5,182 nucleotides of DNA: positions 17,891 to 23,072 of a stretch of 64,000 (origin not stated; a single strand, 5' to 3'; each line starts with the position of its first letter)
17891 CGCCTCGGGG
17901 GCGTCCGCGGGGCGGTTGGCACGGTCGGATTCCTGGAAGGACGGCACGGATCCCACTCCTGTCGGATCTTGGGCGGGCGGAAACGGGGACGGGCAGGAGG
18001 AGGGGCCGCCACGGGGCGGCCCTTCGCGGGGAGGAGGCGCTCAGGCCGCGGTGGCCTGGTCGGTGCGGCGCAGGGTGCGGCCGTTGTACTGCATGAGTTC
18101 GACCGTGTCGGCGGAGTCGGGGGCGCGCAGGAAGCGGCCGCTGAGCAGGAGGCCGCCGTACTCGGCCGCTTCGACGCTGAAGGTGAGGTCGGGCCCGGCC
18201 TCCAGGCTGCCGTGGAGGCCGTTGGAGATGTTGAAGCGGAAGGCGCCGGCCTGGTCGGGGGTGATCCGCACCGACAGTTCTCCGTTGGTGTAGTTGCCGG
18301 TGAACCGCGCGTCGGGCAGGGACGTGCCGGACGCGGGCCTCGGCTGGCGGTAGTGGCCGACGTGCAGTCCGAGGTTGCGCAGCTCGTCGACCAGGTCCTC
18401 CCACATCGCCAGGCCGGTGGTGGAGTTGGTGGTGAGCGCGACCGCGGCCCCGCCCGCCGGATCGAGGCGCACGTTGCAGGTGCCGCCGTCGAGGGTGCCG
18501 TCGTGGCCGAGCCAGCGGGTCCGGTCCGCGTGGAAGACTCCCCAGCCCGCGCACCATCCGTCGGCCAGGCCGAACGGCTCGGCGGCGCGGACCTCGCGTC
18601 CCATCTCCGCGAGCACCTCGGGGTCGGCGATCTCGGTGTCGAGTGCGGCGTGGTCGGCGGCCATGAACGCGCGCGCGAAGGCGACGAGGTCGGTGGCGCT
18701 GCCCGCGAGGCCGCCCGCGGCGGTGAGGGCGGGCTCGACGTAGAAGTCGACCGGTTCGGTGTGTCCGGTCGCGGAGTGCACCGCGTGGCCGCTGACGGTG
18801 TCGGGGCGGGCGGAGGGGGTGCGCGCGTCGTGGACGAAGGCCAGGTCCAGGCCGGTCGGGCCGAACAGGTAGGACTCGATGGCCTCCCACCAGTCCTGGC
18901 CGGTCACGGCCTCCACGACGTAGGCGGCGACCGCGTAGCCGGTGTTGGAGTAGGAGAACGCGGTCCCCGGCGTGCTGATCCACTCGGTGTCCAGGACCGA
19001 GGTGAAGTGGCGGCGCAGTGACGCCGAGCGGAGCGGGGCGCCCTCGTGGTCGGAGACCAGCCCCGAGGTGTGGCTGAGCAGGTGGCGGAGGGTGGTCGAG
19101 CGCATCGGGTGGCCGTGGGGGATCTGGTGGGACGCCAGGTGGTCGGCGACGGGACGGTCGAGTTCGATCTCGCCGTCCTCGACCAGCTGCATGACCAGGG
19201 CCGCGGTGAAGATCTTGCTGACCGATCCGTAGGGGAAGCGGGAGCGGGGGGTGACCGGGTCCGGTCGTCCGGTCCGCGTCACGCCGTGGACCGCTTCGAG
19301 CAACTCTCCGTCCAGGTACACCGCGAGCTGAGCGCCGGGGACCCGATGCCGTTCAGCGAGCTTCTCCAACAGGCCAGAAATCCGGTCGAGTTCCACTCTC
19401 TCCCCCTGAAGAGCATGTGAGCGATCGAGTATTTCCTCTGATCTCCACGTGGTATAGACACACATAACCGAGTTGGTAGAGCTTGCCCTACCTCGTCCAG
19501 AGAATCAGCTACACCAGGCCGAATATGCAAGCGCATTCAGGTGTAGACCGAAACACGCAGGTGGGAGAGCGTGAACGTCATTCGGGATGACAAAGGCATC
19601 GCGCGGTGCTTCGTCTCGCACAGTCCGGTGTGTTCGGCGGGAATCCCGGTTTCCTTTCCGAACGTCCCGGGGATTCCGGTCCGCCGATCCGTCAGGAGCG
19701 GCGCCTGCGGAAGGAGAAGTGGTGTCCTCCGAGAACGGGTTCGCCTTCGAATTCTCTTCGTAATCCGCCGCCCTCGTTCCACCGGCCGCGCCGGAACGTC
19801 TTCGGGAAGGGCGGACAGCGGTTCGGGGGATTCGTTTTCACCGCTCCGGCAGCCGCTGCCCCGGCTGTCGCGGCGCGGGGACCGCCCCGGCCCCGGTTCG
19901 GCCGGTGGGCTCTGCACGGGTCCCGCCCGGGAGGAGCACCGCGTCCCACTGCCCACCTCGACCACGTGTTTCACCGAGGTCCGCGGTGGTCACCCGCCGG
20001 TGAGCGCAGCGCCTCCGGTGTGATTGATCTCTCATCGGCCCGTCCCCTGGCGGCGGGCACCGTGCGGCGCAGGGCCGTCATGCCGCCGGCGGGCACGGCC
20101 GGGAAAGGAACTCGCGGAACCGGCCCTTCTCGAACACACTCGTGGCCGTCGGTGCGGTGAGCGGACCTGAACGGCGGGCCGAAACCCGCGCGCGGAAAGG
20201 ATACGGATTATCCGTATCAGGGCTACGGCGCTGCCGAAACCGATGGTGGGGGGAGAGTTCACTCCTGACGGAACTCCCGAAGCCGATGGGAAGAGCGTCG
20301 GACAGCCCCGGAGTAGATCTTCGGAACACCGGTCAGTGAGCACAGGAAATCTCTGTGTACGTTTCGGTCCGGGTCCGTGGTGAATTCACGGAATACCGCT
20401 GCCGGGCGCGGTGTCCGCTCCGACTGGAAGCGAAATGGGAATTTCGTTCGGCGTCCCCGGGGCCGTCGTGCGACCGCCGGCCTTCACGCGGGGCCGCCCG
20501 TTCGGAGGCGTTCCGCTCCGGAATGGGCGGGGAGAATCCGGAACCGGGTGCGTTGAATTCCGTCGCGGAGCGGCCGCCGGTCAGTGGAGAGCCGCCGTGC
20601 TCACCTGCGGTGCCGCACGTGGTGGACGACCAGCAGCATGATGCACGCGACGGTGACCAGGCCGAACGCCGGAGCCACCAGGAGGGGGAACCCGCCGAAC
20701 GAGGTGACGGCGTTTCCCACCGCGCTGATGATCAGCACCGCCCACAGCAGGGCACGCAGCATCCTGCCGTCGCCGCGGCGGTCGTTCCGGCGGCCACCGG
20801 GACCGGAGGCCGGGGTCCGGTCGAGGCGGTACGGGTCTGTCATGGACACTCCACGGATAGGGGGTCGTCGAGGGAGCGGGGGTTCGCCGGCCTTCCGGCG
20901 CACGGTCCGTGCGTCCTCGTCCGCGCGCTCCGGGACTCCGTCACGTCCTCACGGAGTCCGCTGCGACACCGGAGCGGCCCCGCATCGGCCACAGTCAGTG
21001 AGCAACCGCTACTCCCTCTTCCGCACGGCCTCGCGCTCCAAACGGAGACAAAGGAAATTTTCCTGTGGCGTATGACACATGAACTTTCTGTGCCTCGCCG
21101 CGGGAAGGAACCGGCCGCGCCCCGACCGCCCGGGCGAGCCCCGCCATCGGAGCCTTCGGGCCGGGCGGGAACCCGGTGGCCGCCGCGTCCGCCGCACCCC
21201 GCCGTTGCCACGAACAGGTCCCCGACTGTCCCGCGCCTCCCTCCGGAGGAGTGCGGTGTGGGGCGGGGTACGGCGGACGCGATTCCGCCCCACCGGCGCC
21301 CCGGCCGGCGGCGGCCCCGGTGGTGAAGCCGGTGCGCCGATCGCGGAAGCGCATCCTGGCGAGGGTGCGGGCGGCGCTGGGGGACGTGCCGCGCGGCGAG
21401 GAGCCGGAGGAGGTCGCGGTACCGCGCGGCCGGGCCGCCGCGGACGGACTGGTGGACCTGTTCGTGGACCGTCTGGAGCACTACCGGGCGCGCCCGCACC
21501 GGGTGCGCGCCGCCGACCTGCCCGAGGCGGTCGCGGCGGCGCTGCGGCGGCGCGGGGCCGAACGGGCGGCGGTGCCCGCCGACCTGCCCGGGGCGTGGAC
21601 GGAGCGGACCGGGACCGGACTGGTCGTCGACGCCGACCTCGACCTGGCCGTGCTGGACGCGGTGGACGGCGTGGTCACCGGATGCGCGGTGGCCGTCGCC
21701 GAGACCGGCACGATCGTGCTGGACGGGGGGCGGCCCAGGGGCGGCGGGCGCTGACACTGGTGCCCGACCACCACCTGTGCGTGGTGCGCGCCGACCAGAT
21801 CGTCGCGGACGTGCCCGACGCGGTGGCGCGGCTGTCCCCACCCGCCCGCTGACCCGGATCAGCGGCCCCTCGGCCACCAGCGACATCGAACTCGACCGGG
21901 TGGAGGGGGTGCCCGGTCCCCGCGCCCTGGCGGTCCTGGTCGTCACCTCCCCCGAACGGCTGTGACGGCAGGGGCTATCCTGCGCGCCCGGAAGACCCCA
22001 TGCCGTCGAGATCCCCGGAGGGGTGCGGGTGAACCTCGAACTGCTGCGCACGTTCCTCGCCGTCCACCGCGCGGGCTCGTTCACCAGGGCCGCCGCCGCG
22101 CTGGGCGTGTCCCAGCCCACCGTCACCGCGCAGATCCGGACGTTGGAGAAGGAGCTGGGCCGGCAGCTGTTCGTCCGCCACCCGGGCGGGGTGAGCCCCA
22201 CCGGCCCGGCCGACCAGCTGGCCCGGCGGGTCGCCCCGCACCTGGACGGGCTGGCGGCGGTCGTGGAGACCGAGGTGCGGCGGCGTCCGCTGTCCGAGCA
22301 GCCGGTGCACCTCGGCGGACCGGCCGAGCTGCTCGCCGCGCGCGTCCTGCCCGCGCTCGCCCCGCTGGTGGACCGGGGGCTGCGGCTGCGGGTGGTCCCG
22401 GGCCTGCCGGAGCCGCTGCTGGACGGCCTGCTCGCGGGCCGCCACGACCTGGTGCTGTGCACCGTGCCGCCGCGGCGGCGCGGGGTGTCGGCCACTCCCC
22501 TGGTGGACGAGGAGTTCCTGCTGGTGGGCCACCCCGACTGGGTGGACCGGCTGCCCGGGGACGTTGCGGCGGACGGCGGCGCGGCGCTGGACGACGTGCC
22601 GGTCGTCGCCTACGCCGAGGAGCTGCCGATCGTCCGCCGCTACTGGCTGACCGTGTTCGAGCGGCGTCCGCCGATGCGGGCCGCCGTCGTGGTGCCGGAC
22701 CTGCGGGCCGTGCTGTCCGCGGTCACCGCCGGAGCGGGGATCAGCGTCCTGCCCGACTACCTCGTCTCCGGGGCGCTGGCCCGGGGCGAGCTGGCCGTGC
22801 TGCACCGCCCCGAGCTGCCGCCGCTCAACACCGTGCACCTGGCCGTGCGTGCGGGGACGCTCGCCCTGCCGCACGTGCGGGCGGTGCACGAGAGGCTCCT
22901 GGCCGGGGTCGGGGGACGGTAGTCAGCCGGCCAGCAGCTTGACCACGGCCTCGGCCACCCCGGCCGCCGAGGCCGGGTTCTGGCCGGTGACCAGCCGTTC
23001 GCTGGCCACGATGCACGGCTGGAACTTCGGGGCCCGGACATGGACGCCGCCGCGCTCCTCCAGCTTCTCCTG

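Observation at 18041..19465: Stand-alone PBP/β-lactamase-fold hydrolase directly upstream of a TE-less, E-domain-rich NRPS (SurE-like offloading cyclase architecture)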

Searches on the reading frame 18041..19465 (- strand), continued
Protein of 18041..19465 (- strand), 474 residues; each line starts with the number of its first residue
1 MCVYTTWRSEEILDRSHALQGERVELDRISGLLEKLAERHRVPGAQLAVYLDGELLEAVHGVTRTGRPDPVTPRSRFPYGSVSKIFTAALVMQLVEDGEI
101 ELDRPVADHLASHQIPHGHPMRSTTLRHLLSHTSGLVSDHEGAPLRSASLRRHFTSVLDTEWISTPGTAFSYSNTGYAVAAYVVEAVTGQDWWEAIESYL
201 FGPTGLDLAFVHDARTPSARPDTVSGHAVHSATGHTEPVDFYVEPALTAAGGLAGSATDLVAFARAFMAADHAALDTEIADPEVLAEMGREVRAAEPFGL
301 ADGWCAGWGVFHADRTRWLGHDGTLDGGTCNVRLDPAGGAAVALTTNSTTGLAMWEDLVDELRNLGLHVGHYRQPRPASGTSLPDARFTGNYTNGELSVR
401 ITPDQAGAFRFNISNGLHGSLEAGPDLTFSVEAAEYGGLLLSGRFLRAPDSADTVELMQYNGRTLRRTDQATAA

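Call 43: predict_structure(alignment_id=A1)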
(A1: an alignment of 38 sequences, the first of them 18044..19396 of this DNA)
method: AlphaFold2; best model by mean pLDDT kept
length: 451 residues; sequences in the alignment: 38
mean_pLDDT: 90.5   pTM: 0.92
mean pLDDT of the five models: 90.5, 90.1, 89.6, 88.7, 88.0
residues with pLDDT >= 90: 322; 70-90: 102; 50-70: 24; < 50: 3
segments of 3 or more residues with pLDDT < 50: none
pLDDT, mean of each block of 10 residues (from residue 1): 94 97 96 97 95 97 98 97 86 92 98 81 74 90 94 96 95 94 92 82 90 91 92 97 85 75 95 93 97 96 96 95 96 97 95 70 86 90 85 87 88 78 88 91 76 41
secondary structure, 60 per line:
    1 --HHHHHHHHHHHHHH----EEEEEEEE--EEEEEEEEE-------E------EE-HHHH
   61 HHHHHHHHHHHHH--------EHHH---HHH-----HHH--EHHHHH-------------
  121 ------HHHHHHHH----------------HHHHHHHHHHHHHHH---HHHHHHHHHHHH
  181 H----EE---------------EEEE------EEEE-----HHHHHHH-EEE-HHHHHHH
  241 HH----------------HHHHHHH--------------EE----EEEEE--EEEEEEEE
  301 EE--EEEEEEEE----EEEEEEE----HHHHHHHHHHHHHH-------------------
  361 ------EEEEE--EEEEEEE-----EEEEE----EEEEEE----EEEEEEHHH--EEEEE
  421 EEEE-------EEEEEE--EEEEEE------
elements in order: H3-16 E21-28 E31-39 H57-73 H103-107 H127-134 H151-165 H169-181 E203-206 E213-216 H222-228 E230-232 H234-242 H259-265 E286-290 E293-302 E305-312 E317-323 H328-341 E367-371 E374-380 E386-390 E395-400 E405-410 E416-424 E432-437 E440-445

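Call 45: fold_search(model_id=the predicted structure, library=pdb)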
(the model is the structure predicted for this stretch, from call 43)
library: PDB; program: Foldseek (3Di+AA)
matches with E <= 10: 1058; with E <= 0.001: 434
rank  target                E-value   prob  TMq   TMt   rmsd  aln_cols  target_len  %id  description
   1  6ksu_A                2.7e-43  1.00  0.86  0.88   3.3       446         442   41  Crystal structure of SurE (released 2020-06-24)
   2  6ksu_B                9.7e-43  1.00  0.86  0.88   3.2       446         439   41  Crystal structure of SurE (released 2020-06-24)
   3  6ksv_A                4.5e-42  1.00  0.83  0.88   4.0       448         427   41  Crystal structure of SurE with D-Leu (released 2020-06-24)
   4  6ksv_B                2.4e-41  1.00  0.83  0.88   4.0       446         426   40  Crystal structure of SurE with D-Leu (released 2020-06-24)
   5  8fek                  3.9e-38  1.00  0.81  0.89   2.9       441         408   40  Crystal structure of PBP cyclase Ulm16 (released 2023-11-08)
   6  7spn_A                6.2e-28  1.00  0.79  0.79   4.2       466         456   24  Crystal structure of IS11, a thermophilic esterase (released 2022-08-24)
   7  7spn_B                5.3e-27  1.00  0.77  0.76   4.6       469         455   26  Crystal structure of IS11, a thermophilic esterase (released 2022-08-24)
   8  9sn1                  6.1e-25  1.00  0.68  0.48   8.8       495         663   19  Lip3 DL-peptidase in the apo-state (released 2026-02-18)
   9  2qmi_C                8.9e-23  1.00  0.63  0.64  11.6       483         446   20  Structure of the octameric penicillin-binding protein homologue from Pyrococcus abyssi (released 2008-07-22)
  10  2qmi_A                1.1e-22  1.00  0.61  0.62  12.1       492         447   20  Structure of the octameric penicillin-binding protein homologue from Pyrococcus abyssi (released 2008-07-22)
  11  3pte                  2.0e-19  1.00  0.60  0.76   4.5       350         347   23  THE REFINED CRYSTALLOGRAPHIC STRUCTURE OF A DD-PEPTIDASE PENICILLIN-TARGET ENZYME AT 1.6 A RESOLUTION (released 1995-08-15)
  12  4y7p                  3.7e-19  1.00  0.59  0.76   4.2       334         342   22  Structure of alkaline D-peptidase from Bacillus cereus (released 2015-10-14)
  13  4gdn_D                4.6e-19  1.00  0.61  0.81   3.5       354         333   18  Structure of FmtA-like protein (released 2012-10-03)
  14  1ikg                  4.8e-19  1.00  0.59  0.76   4.5       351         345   24  MICHAELIS COMPLEX OF STREPTOMYCES R61 DD-PEPTIDASE WITH A SPECIFIC PEPTIDOGLYCAN SUBSTRATE FRAGMENT (released 2002-09-11)
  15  4gdn_A                6.7e-19  1.00  0.62  0.82   3.6       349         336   17  Structure of FmtA-like protein (released 2012-10-03)
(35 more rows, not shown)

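Call 49: find_encoding_contigs(protein=P0002, flank=10000, max_places=1)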
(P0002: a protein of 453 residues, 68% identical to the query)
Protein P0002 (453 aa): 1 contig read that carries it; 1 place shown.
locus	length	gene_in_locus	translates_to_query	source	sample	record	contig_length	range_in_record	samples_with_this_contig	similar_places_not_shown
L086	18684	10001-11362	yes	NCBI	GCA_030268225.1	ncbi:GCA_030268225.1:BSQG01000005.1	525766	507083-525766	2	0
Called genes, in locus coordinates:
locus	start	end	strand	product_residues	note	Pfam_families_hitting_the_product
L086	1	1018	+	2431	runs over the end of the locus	PF00668:Condensation, PF00501:AMP-binding, PF13193:AMP-binding_C (weak), PF00550:PP-binding, PF00668:Condensation, PF00501:AMP-binding, PF00550:PP-binding, PF00975:Thioesterase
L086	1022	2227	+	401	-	PF00070:Pyr_redox (weak), PF01494:FAD_binding_3, PF07992:Pyr_redox_2 (faint), PF13450:NAD_binding_8 (weak)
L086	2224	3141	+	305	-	PF00106:adh_short, PF08643:DUF1776 (weak), PF08659:KR, PF13561:adh_short_C2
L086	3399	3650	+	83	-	-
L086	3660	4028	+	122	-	PF13599:Pentapeptide_4, PF00805:Pentapeptide (weak)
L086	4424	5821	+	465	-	PF00120:Gln-synt_C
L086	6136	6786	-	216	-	PF00072:Response_reg, PF00196:GerE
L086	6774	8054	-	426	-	PF13796:Sensor, PF07730:HisKA_3, PF02518:HATPase_c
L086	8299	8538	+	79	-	-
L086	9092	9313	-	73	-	-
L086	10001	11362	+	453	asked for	PF00144:Beta-lactamase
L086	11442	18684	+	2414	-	PF00501:AMP-binding, PF13193:AMP-binding_C, PF00550:PP-binding, PF00668:Condensation, PF00501:AMP-binding, PF13193:AMP-binding_C, PF00550:PP-binding, PF00668:Condensation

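Call 50: find_encoding_contigs(protein=P0028, flank=10000, max_places=1)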
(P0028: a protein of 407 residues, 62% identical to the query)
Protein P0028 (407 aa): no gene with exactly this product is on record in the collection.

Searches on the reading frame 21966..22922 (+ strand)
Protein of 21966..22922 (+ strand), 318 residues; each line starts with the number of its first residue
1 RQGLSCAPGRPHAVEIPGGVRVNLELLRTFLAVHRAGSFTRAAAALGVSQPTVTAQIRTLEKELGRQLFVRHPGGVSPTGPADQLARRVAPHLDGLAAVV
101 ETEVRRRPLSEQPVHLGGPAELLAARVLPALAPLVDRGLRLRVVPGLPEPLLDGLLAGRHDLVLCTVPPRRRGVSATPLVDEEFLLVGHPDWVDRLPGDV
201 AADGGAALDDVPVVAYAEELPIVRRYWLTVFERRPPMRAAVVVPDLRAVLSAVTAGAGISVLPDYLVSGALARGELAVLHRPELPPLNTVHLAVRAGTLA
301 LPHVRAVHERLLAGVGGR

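Call 11: search_protein_families(library=pfam, proteins=[window:21966-22922:+], max_evalue=0.0001)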
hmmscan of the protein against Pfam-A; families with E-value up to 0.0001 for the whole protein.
window:21966-22922:+ (318 aa): 2 families
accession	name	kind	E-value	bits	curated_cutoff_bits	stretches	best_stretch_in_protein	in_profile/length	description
PF00126.33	HTH_1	-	4.3e-22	78.3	26.6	1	24-79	1-56/60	Bacterial regulatory helix-turn-helix protein, lysR family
PF03466.25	LysR_substrate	-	1.1e-21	77.6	28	1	114-313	8-206/209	LysR substrate binding domain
